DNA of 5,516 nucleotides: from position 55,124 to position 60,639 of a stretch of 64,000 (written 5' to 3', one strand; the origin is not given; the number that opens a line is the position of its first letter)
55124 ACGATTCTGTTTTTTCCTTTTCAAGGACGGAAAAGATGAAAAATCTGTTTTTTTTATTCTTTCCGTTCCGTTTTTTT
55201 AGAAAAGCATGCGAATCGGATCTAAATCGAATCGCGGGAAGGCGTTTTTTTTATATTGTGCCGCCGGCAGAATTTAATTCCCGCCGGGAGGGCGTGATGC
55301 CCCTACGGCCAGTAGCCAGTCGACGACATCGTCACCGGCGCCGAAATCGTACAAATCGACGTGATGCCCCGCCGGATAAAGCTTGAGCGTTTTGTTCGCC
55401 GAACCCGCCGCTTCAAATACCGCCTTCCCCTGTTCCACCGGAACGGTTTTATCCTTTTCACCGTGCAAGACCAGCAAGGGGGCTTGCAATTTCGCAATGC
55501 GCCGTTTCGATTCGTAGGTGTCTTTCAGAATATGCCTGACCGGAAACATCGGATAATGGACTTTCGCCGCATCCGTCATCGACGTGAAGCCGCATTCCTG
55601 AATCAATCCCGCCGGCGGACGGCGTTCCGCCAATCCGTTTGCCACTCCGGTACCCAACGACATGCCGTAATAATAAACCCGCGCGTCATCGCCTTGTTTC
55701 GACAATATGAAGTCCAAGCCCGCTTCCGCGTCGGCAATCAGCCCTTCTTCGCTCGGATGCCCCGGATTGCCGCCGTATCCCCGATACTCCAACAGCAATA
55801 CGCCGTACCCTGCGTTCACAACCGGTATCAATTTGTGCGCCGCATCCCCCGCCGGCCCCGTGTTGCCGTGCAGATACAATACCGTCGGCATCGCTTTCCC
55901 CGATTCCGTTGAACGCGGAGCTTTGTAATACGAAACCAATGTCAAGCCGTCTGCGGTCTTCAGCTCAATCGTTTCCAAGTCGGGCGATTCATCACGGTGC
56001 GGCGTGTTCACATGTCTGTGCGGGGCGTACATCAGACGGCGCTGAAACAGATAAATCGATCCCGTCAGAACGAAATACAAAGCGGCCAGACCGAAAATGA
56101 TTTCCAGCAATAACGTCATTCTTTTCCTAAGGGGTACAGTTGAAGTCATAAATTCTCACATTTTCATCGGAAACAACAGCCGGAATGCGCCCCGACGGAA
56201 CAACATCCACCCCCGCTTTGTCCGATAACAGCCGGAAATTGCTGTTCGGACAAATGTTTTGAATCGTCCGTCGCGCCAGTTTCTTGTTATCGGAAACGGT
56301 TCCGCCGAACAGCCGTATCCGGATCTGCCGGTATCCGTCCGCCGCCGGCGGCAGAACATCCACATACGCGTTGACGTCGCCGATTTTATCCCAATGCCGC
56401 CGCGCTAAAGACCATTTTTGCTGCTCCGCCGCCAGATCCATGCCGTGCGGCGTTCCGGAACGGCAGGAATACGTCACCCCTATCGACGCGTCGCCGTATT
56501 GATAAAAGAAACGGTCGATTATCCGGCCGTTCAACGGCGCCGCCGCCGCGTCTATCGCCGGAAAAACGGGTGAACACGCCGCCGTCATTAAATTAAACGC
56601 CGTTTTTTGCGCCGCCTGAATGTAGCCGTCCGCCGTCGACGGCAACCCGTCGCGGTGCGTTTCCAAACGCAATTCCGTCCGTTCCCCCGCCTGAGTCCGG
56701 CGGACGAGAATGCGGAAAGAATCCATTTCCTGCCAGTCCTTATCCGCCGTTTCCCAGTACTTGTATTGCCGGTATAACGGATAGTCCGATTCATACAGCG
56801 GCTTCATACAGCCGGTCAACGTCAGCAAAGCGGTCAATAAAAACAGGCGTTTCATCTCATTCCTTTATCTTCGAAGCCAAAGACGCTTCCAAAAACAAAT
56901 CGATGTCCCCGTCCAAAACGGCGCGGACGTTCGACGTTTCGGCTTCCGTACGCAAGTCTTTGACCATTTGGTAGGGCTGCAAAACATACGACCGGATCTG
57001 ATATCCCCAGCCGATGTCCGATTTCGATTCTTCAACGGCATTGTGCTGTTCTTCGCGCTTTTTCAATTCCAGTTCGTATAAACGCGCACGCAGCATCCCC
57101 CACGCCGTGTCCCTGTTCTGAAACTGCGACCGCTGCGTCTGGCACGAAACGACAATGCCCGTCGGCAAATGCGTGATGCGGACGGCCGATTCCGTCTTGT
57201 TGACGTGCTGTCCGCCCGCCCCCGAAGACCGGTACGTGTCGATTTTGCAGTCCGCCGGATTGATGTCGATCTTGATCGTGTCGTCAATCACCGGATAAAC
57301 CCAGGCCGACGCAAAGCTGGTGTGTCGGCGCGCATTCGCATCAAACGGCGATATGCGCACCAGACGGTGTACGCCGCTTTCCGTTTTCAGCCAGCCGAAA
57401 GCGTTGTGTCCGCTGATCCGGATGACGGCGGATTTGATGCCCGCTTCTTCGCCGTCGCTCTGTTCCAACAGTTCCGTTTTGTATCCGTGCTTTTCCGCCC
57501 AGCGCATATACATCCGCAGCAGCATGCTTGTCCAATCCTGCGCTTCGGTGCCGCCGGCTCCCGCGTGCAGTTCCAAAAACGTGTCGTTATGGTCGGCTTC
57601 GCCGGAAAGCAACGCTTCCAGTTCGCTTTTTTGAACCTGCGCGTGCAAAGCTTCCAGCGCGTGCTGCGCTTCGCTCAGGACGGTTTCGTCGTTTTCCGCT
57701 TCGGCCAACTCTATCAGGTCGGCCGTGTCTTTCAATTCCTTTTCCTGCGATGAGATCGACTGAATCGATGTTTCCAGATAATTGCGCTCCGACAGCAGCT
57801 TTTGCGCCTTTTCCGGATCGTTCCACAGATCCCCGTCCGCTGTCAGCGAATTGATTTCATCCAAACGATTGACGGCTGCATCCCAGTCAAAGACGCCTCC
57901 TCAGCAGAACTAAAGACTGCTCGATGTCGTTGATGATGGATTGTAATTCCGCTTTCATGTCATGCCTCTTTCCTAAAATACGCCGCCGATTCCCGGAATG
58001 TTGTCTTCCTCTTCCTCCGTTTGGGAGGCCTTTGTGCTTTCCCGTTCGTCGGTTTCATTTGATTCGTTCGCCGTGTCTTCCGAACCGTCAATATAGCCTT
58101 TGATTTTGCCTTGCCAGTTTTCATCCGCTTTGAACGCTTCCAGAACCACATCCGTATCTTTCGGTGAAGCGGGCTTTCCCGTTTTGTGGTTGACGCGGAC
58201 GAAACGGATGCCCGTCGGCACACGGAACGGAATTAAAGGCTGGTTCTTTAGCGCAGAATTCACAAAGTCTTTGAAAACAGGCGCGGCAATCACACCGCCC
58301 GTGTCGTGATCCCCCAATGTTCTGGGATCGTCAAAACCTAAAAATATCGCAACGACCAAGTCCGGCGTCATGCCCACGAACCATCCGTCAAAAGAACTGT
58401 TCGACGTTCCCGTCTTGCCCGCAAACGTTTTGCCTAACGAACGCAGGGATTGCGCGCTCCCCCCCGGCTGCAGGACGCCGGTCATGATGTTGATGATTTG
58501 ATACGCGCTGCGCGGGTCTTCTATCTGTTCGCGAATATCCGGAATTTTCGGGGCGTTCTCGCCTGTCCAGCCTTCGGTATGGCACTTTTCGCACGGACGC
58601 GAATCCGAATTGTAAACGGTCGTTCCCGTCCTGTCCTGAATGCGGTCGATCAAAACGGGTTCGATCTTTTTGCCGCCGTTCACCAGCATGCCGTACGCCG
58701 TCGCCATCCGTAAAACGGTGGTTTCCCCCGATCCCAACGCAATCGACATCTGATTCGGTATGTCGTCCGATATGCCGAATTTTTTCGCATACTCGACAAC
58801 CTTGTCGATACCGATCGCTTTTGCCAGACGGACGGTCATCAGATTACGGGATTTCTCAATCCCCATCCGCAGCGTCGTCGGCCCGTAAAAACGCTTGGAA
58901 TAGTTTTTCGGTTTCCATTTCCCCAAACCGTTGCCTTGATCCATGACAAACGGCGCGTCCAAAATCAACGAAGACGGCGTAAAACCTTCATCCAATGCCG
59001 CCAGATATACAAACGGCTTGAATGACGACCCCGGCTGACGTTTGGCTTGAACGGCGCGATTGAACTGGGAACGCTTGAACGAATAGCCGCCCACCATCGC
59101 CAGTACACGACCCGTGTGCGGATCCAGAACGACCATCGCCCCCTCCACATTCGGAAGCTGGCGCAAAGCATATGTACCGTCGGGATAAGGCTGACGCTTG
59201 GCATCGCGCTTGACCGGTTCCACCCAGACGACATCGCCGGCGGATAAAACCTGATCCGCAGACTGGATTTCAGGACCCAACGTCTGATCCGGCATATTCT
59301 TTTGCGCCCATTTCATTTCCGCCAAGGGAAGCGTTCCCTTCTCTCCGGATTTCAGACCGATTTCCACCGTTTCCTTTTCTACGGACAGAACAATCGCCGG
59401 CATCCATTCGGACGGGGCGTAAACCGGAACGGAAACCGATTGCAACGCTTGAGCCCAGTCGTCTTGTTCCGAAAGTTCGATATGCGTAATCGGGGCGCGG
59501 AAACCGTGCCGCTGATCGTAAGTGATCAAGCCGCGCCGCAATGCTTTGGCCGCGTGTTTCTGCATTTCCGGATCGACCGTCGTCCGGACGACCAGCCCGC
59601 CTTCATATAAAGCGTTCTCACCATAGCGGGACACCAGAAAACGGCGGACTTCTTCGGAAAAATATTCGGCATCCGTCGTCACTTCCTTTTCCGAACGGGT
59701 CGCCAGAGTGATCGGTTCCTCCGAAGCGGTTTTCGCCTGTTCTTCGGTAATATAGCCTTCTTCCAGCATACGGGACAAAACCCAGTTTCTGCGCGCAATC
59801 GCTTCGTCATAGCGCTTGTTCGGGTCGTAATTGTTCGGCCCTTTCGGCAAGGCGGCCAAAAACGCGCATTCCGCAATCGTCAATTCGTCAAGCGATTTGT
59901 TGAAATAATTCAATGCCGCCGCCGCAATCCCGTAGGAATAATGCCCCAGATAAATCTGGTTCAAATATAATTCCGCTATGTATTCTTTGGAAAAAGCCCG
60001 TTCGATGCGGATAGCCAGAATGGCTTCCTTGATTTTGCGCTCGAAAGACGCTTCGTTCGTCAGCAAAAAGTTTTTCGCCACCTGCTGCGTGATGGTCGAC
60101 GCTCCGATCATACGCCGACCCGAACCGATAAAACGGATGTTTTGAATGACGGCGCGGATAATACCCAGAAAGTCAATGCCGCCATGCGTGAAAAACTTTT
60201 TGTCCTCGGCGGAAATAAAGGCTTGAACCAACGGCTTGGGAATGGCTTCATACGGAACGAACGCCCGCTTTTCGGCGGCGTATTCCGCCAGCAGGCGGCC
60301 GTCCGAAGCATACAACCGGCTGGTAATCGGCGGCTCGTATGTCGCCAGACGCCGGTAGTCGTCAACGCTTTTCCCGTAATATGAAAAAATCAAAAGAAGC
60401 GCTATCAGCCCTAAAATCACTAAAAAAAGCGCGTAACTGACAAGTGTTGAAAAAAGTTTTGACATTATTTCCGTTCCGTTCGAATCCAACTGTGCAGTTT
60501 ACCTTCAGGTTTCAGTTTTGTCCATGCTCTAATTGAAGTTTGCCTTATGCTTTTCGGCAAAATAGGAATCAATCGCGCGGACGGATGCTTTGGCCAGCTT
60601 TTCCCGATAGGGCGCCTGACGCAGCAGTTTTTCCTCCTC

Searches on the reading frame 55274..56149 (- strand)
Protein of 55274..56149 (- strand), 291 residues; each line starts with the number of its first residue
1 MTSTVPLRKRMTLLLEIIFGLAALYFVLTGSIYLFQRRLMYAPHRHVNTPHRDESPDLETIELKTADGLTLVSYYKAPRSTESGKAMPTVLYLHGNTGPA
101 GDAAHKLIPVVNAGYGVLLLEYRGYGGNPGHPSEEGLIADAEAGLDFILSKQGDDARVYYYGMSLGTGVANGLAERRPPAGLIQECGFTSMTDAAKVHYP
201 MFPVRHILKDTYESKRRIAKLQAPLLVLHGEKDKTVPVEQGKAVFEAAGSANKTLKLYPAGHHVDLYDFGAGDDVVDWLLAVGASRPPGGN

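Call 5: search_protein_families(library=pfam, proteins=[window:55274-56149:-], max_evalue=1)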
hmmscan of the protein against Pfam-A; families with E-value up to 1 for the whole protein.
window:55274-56149:- (291 aa): 12 families
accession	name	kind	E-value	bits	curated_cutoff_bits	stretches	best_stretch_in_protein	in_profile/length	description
PF12146.15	Hydrolase_4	-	2.4e-18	66.8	27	2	206-263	175-232/239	Serine aminopeptidase, S33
PF00561.26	Abhydrolase_1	-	2.2e-13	50.9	25.8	2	88-178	1-91/245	alpha/beta hydrolase fold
PF20434.5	BD-FAE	-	8.5e-06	25.9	26.8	1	218-244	185-211/215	BD-FAE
PF00326.27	Peptidase_S9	-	6.9e-05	22.9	22.6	1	140-257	47-179/213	Prolyl oligopeptidase family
PF02129.25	Peptidase_S15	-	0.00024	21.3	23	1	77-187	11-128/262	X-Pro dipeptidyl-peptidase (S15 family)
PF05448.18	AXE1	-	0.00024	20.4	21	1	73-161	71-153/321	Acetyl xylan esterase (AXE1)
PF12697.13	Abhydrolase_6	-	0.00094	20.3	26.3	1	90-182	1-89/217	Alpha/beta hydrolase family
PF03959.19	FSH1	-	0.0066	16.6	21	1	201-264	149-201/211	Serine hydrolase (FSH1)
PF01738.24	DLH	-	0.0072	16.4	21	1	191-262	120-186/217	Dienelactone hydrolase family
PF20408.4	Abhydrolase_11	-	0.019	15.2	27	1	152-240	72-145/193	Alpha/beta hydrolase domain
PF08386.16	Abhydrolase_4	-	0.024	15.2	21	1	218-265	30-76/103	TAP-like protein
PF02230.22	Abhydrolase_2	-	0.13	12.5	23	1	215-263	150-199/217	Phospholipase/Carboxylesterase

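Call 6: search_protein_families(library=ncbifam, proteins=[window:55274-56149:-], max_evalue=1)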
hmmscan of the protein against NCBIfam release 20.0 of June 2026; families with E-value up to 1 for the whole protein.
window:55274-56149:- (291 aa): 24 families
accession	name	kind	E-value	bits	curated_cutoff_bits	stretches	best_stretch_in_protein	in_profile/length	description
NF047920.1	lactonase_UilS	equivalog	4e-12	46.4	400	2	194-273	194-271/285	UilS family quorum-quenching N-acyl-homoserine lactonase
NF058544.1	IVPilMotSglTMyx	equivalog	4e-07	30.1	300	1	107-181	56-130/210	type IV pili motility protein SglT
NF051488.1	bifunc_PcaDC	exception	1.1e-06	28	390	2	93-178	17-100/375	bifunctional 3-oxoadipate enol-lactonase/4-carboxymuconolactone decarboxylase PcaDC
NF050089.1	i_nPHAscl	equivalog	2.4e-06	26.8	300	1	203-263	211-271/288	intracellular short-chain-length polyhydroxyalkanoate depolymerase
NF050058.1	e_dPHAscl_type1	hypoth_equivalog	9.4e-06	25.3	150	1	152-251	100-207/276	extracellular catalytic domain type 1 short-chain-length polyhydroxyalkanoate depolymerase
NF041440.1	hydrolase_YghX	exception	3.6e-05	23.1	460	1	186-254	184-250/292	YghX family hydrolase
NF053684.1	esterase_mleBCA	exception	0.00026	20.2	570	1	210-268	214-269/281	BCA family alpha/beta fold macrolide esterase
TIGR02427.1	protocat_pcaD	equivalog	0.00028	20.3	255.85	1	216-262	187-232/251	3-oxoadipate enol-lactonase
TIGR03056.1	bchO_mg_che_rel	equivalog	0.00028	20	172.55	2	215-262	213-259/278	alpha/beta fold hydrolase BchO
NF052610.1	macro_16_ester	equivalog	0.00033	20.1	420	1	208-269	209-269/281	alpha/beta fold macrolide esterase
NF007857.0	PRK10566.1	equivalog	0.00054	19.9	201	1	210-249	173-213/249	esterase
NF051487.1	bifunc_PcaCD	exception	0.0011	18.1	430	1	213-252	345-384/413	bifunctional 4-carboxymuconolactone decarboxylase/3-oxoadipate enol-lactonase PcaCD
NF011457.0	PRK14875.1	equivalog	0.0013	17.8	307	1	213-247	306-340/372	acetoin dehydrogenase dihydrolipoyllysine-residue acetyltransferase subunit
NF053518.1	DipepPtdsDpp5Prph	equivalog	0.0013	17.3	900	1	216-249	582-615/655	dipeptidyl-peptidase Dpp5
NF041096.1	esterase_EstD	equivalog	0.0017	17.5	600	1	212-264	333-386/421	esterase EstD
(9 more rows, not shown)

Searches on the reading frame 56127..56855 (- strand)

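Call 5: search_protein_families(library=pfam, proteins=[window:56127-56855:-], max_evalue=1)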
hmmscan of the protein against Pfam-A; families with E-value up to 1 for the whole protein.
window:56127-56855:- (242 aa): 0 families

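Call 6: search_protein_families(library=ncbifam, proteins=[window:56127-56855:-], max_evalue=1)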
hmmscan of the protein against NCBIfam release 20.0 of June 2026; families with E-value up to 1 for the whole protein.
window:56127-56855:- (242 aa): 1 family
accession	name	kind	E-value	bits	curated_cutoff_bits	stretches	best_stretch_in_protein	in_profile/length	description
NF005479.0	PRK07080.1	equivalog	0.034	13.1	357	1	76-119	118-162/318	amino acid--[acyl-carrier-protein] ligase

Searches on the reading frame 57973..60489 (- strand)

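Call 21: search_protein_families(library=pfam, proteins=[window:57973-60489:-], max_evalue=0.001)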
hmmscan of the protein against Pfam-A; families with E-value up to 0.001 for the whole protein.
window:57973-60489:- (838 aa): 3 families
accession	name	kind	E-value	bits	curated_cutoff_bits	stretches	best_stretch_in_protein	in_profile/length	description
PF00912.28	Transgly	-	4.6e-62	209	27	1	64-241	2-177/178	Transglycosylase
PF00905.27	Transpeptidase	-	6.8e-39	134.3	22.1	1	450-742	1-297/299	Penicillin binding protein transpeptidase domain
PF17092.11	PCB_OB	-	7.5e-27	94.7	27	1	330-448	1-111/111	Penicillin-binding protein OB-like domain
